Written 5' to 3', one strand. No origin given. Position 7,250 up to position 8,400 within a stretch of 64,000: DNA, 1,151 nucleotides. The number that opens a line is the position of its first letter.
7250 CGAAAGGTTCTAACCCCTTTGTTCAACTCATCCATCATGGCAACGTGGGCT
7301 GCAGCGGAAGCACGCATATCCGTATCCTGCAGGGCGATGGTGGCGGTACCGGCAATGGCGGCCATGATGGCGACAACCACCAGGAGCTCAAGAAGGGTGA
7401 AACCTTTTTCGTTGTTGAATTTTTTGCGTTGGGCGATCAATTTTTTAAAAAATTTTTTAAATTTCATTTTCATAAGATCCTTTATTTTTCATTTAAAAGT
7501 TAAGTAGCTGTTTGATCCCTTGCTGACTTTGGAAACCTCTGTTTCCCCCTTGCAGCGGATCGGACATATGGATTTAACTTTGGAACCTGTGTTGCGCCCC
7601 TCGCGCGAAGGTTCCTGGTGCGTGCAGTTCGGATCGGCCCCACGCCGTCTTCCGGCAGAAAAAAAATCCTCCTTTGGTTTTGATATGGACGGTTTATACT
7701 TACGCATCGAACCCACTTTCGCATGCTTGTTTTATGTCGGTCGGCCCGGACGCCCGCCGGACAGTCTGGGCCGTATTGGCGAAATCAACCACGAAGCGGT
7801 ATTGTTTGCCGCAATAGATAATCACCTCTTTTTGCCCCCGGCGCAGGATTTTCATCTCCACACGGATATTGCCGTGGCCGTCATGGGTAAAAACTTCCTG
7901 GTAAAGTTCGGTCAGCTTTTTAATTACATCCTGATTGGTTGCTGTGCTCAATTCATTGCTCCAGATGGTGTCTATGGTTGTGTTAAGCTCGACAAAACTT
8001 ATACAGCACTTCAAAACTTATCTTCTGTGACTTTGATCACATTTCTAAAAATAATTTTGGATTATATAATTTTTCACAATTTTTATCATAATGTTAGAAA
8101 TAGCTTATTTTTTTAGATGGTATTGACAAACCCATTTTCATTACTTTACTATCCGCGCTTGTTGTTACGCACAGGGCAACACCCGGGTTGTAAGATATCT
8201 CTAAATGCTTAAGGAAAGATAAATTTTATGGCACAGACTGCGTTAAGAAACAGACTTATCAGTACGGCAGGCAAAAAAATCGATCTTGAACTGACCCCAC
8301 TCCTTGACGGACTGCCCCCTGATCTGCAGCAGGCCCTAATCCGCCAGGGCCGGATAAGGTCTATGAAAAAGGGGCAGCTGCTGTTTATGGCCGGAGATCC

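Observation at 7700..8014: Paralogous small proteins (LYQE-THDG-...CG.xYRF family) each paired with a CRP-type site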

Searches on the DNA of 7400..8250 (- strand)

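Call 30: search_rna_families(source=window, start=7400, end=8250, threshold=evalue, max_evalue=10, show_alignments=2)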
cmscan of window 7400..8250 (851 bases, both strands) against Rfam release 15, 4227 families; matches with E-value up to 10: 3.
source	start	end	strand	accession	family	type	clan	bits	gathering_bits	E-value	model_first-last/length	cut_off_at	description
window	7821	7936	-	RF02302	TtnuCD26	Gene; snRNA; snoRNA; CD-box;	-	21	90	2.3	1-108/108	no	Tetrahymena snoRNA TtnuCD26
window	8080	8203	+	RF00542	snopsi28S-1192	Gene; snRNA; snoRNA; HACA-box;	-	20.4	44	0.64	1-138/138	no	Small nucleolar RNA psi28S-1192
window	8074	8175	-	RF03046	Pseudomonadales-1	Gene; sRNA;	-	15.7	68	0.41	1-164/164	no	Pseudomonadales-1 RNA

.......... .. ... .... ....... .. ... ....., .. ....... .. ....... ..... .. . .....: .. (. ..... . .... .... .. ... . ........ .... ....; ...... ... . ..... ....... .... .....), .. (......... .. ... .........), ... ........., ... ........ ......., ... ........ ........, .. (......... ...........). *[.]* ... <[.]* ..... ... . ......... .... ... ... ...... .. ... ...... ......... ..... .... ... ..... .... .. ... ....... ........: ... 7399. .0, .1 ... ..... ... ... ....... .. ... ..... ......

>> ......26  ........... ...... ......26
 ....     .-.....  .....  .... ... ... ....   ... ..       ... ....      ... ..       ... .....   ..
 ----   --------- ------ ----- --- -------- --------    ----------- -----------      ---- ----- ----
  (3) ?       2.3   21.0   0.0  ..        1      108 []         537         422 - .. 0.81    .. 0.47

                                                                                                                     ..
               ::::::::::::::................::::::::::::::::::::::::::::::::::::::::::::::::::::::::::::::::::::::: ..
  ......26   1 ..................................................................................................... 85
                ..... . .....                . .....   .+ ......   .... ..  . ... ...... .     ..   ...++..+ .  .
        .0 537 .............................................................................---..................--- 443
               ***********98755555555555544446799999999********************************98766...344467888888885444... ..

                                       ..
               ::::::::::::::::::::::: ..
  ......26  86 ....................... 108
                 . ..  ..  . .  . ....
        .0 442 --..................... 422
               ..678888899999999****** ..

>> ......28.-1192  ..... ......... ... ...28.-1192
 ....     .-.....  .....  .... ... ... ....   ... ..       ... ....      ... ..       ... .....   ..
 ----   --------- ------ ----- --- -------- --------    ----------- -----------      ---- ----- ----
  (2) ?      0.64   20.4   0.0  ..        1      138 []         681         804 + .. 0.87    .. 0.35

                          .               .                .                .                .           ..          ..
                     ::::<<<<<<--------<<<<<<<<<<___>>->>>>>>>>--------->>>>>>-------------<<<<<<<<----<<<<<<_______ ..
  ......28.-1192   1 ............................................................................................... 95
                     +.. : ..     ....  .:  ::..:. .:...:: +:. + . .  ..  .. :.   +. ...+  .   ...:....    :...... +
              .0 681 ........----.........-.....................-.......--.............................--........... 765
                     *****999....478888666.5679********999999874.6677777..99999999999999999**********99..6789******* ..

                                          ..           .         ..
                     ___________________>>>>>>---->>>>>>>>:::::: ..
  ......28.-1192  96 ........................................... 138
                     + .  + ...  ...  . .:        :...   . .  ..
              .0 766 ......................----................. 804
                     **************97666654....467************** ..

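Call 79: search_rna_families(sources=[L011, L012, L016, L018, L051, L069, L075], threshold=gathering)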
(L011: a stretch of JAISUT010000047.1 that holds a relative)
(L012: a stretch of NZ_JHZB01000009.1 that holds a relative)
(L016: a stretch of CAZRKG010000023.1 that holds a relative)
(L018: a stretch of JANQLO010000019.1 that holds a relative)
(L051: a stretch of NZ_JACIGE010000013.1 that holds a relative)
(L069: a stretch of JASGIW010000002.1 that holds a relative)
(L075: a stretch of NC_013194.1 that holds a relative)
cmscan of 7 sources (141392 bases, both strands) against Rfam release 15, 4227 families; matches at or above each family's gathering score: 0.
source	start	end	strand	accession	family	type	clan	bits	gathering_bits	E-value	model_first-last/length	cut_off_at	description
